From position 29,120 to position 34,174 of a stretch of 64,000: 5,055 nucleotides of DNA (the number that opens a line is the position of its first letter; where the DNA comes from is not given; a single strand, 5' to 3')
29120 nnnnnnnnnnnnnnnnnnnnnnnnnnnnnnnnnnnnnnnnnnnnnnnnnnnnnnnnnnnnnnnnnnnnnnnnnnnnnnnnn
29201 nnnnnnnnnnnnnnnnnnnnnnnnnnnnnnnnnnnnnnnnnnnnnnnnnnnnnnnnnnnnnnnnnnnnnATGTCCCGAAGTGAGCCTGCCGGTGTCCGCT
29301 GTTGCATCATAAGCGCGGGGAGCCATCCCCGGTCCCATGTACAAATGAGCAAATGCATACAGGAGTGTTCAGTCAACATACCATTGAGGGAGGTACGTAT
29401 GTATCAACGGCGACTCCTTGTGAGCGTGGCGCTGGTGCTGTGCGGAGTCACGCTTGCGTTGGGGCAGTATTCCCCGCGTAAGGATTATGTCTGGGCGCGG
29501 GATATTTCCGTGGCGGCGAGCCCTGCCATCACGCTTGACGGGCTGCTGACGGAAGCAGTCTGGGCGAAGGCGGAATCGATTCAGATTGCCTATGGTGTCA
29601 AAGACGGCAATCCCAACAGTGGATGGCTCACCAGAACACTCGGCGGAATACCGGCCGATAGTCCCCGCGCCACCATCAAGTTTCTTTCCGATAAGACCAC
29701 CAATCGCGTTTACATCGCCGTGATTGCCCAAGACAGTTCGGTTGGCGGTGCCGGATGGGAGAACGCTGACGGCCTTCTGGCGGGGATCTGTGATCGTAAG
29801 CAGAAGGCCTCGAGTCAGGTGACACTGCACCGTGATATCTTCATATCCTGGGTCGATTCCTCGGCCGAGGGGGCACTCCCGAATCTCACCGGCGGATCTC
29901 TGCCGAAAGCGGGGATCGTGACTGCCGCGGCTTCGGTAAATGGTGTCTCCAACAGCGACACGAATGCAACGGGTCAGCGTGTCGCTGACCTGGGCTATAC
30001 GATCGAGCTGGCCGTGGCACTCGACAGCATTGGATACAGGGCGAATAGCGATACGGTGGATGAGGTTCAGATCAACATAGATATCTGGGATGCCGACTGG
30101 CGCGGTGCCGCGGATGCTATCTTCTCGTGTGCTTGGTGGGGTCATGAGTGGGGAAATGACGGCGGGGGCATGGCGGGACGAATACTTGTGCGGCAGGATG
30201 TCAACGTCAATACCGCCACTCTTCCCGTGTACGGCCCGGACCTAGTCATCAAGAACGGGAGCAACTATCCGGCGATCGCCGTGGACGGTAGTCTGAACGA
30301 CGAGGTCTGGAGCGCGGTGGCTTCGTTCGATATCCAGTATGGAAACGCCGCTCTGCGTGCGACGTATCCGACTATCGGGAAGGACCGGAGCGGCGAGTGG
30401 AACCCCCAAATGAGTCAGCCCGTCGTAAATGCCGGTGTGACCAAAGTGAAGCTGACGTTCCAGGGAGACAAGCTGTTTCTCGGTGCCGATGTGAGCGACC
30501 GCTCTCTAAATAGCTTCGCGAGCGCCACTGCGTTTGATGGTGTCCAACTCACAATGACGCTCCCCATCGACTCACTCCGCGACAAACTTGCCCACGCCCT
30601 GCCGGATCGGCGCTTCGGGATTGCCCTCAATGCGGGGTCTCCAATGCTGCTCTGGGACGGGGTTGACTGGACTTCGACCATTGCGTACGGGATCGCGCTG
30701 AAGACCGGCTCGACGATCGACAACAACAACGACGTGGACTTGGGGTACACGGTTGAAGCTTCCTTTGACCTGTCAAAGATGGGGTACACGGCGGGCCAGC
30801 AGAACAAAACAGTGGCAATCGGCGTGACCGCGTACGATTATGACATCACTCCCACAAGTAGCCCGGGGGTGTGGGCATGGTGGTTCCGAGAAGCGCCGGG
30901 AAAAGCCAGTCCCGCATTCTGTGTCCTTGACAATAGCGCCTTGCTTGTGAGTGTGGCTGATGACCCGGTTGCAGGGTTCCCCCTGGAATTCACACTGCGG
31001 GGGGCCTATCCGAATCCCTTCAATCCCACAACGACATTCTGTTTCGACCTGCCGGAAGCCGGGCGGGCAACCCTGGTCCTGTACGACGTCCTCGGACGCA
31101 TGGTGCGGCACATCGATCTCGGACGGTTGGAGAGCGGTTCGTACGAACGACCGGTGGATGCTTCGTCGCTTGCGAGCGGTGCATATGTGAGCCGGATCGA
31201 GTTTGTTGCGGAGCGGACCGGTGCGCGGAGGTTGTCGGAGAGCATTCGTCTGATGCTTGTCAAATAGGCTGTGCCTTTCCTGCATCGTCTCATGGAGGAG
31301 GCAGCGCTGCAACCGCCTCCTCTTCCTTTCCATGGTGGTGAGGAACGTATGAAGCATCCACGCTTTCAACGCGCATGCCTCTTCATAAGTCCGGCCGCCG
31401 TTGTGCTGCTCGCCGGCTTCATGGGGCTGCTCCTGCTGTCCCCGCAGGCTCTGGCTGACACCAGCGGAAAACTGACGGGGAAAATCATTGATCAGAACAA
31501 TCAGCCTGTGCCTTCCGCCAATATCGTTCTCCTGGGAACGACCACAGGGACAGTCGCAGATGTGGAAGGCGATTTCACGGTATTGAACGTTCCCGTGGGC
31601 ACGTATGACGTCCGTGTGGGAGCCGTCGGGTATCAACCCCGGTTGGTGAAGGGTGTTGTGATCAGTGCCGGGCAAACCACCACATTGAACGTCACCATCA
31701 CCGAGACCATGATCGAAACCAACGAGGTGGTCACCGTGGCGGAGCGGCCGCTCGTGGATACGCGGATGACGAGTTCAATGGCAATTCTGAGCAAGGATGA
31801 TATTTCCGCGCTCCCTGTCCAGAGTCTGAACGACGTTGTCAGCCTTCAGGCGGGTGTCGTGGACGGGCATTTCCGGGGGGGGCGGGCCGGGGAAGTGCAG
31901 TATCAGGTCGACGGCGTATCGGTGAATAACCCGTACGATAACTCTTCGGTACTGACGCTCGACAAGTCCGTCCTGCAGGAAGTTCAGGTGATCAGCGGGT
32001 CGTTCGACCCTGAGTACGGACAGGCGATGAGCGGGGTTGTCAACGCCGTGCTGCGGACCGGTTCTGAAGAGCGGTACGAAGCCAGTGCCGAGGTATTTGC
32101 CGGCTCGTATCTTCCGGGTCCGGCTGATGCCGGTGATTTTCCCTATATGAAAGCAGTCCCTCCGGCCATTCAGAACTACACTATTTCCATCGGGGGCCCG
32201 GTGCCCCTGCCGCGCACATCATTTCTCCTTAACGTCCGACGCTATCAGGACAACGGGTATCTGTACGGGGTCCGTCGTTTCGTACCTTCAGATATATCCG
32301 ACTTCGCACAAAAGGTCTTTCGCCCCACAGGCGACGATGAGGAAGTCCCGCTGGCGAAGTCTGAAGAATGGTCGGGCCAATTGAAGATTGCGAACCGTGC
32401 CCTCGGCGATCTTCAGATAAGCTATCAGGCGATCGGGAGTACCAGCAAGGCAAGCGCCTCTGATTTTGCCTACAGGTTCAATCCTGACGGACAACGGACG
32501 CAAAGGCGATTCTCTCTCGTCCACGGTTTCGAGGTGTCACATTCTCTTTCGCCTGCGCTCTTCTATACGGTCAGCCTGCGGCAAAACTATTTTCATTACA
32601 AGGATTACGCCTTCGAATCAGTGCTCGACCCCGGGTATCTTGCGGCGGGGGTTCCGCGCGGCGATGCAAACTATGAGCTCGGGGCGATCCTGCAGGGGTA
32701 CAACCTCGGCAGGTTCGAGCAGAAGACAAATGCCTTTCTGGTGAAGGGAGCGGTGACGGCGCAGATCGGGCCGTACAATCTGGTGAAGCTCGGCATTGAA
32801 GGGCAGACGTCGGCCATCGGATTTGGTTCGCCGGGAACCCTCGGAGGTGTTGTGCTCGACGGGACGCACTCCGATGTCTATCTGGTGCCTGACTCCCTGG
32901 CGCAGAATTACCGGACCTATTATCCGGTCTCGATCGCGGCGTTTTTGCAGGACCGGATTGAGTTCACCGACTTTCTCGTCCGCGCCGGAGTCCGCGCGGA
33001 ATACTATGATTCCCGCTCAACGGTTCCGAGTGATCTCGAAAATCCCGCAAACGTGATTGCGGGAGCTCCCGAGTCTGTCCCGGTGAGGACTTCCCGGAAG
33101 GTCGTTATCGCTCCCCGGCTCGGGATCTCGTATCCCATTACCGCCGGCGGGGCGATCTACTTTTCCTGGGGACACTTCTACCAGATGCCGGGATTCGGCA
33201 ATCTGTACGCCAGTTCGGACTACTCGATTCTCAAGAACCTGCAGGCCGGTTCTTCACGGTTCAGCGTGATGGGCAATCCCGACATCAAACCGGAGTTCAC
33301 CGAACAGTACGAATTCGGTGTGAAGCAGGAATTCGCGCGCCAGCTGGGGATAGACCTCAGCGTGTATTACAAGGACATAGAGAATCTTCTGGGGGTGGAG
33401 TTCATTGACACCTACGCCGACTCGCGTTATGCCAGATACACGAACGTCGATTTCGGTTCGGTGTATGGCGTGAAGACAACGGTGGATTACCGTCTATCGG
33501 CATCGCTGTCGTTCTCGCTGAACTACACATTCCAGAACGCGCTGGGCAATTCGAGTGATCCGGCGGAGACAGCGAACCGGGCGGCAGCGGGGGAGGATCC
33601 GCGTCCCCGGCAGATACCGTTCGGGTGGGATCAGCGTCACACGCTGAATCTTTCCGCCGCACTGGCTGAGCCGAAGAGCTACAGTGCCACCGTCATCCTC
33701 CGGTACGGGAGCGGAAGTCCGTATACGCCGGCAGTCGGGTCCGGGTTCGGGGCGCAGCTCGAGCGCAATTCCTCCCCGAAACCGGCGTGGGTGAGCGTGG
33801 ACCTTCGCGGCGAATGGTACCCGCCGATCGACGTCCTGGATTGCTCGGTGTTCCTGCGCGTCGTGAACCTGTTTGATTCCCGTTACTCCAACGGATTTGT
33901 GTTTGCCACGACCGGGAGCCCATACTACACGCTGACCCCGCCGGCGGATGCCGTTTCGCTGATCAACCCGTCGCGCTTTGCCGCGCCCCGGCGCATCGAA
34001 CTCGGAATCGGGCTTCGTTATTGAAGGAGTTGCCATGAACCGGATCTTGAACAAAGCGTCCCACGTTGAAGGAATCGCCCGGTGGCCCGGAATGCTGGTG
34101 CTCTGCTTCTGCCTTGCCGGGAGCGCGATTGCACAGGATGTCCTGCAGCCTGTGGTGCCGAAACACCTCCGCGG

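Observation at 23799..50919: A 27-kb single-strand, SusD-less glycan utilisation locus predicted to target beta-1,2-glucan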

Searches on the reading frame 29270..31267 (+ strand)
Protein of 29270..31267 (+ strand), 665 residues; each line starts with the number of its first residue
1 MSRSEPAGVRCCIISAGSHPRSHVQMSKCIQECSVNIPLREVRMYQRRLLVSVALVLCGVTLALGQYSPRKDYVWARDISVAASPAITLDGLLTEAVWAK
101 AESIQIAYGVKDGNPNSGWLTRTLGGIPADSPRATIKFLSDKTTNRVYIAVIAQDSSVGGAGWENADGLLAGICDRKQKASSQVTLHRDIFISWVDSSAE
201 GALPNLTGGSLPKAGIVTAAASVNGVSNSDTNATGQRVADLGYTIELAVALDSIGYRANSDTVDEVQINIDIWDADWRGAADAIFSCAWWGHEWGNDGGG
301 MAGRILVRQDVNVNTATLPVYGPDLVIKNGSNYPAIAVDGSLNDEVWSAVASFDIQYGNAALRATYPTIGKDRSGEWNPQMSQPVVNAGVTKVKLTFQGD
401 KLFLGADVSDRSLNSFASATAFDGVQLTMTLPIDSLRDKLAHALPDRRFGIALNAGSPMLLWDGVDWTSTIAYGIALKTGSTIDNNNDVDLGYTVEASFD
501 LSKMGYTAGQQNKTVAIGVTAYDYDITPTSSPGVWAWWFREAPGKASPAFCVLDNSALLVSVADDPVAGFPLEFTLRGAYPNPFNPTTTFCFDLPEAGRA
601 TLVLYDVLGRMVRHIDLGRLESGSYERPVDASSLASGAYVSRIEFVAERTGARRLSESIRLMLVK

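Call 3: search_protein_families(library=pfam, proteins=[window:29270-31267:+], max_evalue=0.01)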
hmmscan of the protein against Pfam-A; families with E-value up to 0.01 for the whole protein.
window:29270-31267:+ (665 aa): 2 families
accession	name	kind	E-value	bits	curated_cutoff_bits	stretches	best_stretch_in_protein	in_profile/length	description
PF18962.6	Por_Secre_tail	-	2.2e-05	25.1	27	1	580-644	2-63/75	Secretion system C-terminal sorting domain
PF06452.16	CBM9_1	-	5.8e-05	23.5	23.4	0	487-525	116-152/185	Carbohydrate family 9 binding domain-like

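Call 22: search_protein_families(library=ncbifam, proteins=[window:29399-31267:+], max_evalue=0.01)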
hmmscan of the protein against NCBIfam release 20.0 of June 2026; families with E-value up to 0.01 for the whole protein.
window:29399-31267:+ (622 aa): 2 families
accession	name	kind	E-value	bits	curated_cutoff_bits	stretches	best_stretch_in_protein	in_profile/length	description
TIGR04183.1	Por_Secre_tail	domain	2.7e-05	24.1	23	1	537-601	2-59/72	T9SS type A sorting domain-containing protein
NF038113.1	T9SSA_dep_M36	equivalog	0.0023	16.1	885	1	535-602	794-857/869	T9SS-dependent M36 family metallopeptidase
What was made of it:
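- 29399..31267 (+): g03: 622-aa protein with two CBM9-like modules and a T9SS type-A C-terminal domain. Conserved directly upstream of the TonB receptor. Calls 3 and 22 (TIGR04183 24.1 against 23; CBM9_1 23.5 against 23.4).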

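Call 65: search_solved_structures(query=window:29399-31267:+, max_evalue=1)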
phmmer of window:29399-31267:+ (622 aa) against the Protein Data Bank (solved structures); distinct sequences matched with E-value up to 1: 16.
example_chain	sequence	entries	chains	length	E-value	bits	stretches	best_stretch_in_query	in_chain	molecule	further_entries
8dxt_L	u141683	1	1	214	0.044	15.4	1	486-549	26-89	Light chain of Fab arm of antibody GAR12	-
7tb8_E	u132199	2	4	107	0.048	15.3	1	483-549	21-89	The light chain of SARS-COV-2 antibody A19-61.1 | Light chain of SARS-CoV-2 antibody A19-61.1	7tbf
9cci_C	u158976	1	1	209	0.075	14.6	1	488-558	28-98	M39 Fab light chain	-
8xbf_E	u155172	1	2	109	0.17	13.4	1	485-549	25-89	O5C2, light chain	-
5wb9_L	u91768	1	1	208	0.27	12.8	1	481-560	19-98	N60P23 Fab light chain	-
8tm1_L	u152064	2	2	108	0.39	12.2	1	486-548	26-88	N3-1 Fab light chain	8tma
7whz_E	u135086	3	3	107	0.44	12.1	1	486-549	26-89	IG c934_light_IGKV1-5_IGKJ1 | light chain of XMA01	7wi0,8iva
7p5w_K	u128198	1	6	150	0.73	11.3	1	491-525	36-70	synthetic nanobody Sb2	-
6iw2_C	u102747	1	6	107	0.77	11.3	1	485-548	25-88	Light chain of monoclonal antibody 5A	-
5cd3_H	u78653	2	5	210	0.78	11.3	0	491-560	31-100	DRVIA7 Light Chain | DRVIA7 Fab Light Chain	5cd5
6iw0_L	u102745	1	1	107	0.78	11.3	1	485-548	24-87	Light chain of monoclonal antibody 5A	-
5kem_C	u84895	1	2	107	0.89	11.1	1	484-548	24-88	BDBV91 variable Fab domain light chain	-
6ywd_B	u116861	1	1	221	0.93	11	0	486-550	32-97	Antibody Mota, Light Chain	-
9f90_B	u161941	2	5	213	0.94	11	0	487-550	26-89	Motavizumab Fab light chain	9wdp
3ixt_L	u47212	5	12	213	0.94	11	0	487-550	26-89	Motavizumab Fab light chain | motavizumab light chain | Motavizumab antibody light chain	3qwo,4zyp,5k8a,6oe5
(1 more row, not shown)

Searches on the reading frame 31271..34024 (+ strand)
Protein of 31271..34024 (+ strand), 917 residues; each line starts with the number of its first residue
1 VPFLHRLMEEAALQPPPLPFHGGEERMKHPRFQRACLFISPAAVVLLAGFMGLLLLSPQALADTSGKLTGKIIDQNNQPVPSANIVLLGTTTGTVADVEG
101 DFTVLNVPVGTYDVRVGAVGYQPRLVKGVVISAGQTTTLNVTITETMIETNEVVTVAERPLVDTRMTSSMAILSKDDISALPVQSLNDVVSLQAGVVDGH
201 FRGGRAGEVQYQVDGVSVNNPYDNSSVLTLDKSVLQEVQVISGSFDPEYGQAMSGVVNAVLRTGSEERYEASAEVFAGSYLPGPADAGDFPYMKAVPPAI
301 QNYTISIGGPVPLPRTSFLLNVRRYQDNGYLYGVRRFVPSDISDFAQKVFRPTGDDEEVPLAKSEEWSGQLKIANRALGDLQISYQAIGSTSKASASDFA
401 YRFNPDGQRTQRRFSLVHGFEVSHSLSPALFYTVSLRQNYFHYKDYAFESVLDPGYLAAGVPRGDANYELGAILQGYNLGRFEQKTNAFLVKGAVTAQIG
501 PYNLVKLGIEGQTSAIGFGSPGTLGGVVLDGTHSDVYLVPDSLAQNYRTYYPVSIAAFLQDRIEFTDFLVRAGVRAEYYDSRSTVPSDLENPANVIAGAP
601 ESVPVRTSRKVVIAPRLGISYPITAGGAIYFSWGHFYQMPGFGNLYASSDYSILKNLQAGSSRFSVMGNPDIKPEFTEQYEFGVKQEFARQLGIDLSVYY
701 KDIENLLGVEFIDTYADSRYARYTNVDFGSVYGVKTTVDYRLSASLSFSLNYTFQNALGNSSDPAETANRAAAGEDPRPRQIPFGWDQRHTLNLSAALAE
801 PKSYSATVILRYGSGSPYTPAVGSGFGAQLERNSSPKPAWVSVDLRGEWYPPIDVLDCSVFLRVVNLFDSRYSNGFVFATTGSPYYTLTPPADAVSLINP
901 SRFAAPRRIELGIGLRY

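Call 3: search_protein_families(library=pfam, proteins=[window:31271-34024:+], max_evalue=0.01)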
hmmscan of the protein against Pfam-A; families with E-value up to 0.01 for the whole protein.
window:31271-34024:+ (917 aa): 7 families
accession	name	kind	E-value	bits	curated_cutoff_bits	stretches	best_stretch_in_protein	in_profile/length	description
PF00593.30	TonB_dep_Rec_b-barrel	-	7.9e-35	122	27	1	398-867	45-436/436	TonB dependent receptor-like, beta-barrel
PF13620.12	CarboxypepD_reg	-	2.3e-17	63.5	32.3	1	68-143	2-81/82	Carboxypeptidase regulatory-like domain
PF13715.12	CarbopepD_reg_2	-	2.9e-16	59.7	32.2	1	68-154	1-87/88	CarboxypepD_reg-like domain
PF14905.12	OMP_b-brl_3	-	1.7e-11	44.2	27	1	545-758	105-296/408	Outer membrane protein beta-barrel family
PF25183.1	OMP_b-brl_4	-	8.5e-07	28.2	30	1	731-801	605-678/838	Outer membrane beta barrel domain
PF07715.20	Plug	-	1.1e-05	26.3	23.9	1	166-256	5-107/107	TonB-dependent Receptor Plug Domain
PF08308.17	PEGA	-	0.0053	17.1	20.8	0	103-145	28-69/71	PEGA domain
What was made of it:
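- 31349..34024 (+): g04: TonB-dependent receptor with an N-terminal CarboxypepD_reg domain. Not a SusC/RagA member. Call 3.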

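Call 22: search_protein_families(library=ncbifam, proteins=[window:31349-34024:+], max_evalue=0.01)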
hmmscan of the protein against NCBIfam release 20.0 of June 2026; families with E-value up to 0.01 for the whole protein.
window:31349-34024:+ (891 aa): 16 families
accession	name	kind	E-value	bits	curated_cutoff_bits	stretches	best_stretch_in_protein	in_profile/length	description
TIGR01785.1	TonB-hemin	subfamily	1e-22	80.4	316.85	2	528-850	365-658/677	TonB-dependent heme/hemoglobin receptor family protein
TIGR01786.1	TonB-hemlactrns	subfamily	1.5e-20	73.1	323.75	1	522-848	386-688/719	TonB-dependent hemoglobin/transferrin/lactoferrin family receptor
TIGR04056.1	OMP_RagA_SusC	subfamily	3.6e-19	68.6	368.25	2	41-164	2-118/981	SusC/RagA family TonB-linked outer membrane protein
TIGR01783.1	TonB-siderophor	subfamily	2.2e-10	39.8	223.5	1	601-846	422-620/649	TonB-dependent siderophore receptor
NF049946.1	TonB_dep_CU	exception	2.8e-10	39.1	700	1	584-731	444-575/683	TonB-dependent receptor, CU motif-type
NF007926.1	PRK10641.1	equivalog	3e-09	36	836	1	603-728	407-506/617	TonB-dependent vitamin B12 receptor BtuB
NF052345.1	S_layer_anammox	exception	1e-08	33.1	1400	1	36-137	1309-1412/1596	Kustd1514 family S-layer glycoprotein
TIGR01782.1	TonB-Xanth-Caul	subfamily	3.4e-08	32.2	310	1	528-768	524-772/868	TonB-dependent receptor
NF049944.1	TonB_dep_PUIUD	equivalog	3.7e-08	32.2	850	1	586-734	440-576/686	TonB-dependent receptor, PUIUD motif-type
NF053590.1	TonB_dep_TOL0244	equivalog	8.6e-07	27.9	645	1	633-754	399-518/604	TOL_0244 family TonB-dependent receptor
NF041535.1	TonB_rec_PqqU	equivalog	1.3e-06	27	1200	1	183-254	77-147/676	TonB-dependent receptor PqqU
NF010010.0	PRK13483.1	equivalog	7.7e-06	24.2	927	1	639-730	448-547/660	ligand-gated channel protein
NF010012.0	PRK13486.1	equivalog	1.1e-05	24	924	1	633-731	457-552/696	TonB-dependent receptor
NF049947.1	TonB_dep_PCPU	exception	4.1e-05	22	800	1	521-731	380-573/685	TonB-dependent receptor, PCPU motif-type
NF007478.2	PRK10064.1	equivalog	0.00029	19.2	745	0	638-660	439-461/663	catecholate siderophore receptor CirA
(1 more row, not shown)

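Call 90: search_solved_structures(query=window:31349-34024:+, max_evalue=0.001)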
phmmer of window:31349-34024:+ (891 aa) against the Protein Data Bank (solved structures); distinct sequences matched with E-value up to 0.001: 4.
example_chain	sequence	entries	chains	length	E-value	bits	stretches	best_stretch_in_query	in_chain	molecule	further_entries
8aa4_A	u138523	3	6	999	6.2e-06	27.7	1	26-191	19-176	SusC homolog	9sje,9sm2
6v81_A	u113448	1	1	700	0.00011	23.7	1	152-247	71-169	Probable TonB-dependent receptor YncD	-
9c4o_A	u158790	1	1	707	0.00013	23.4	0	182-247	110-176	Pyrroloquinoline quinone transporter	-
6ytc_A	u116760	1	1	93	0.00014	23.3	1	38-105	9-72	TonB-dependent receptor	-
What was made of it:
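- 31349..34024 (+): The nearest solved structure matches the N-terminal region only (call 90).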
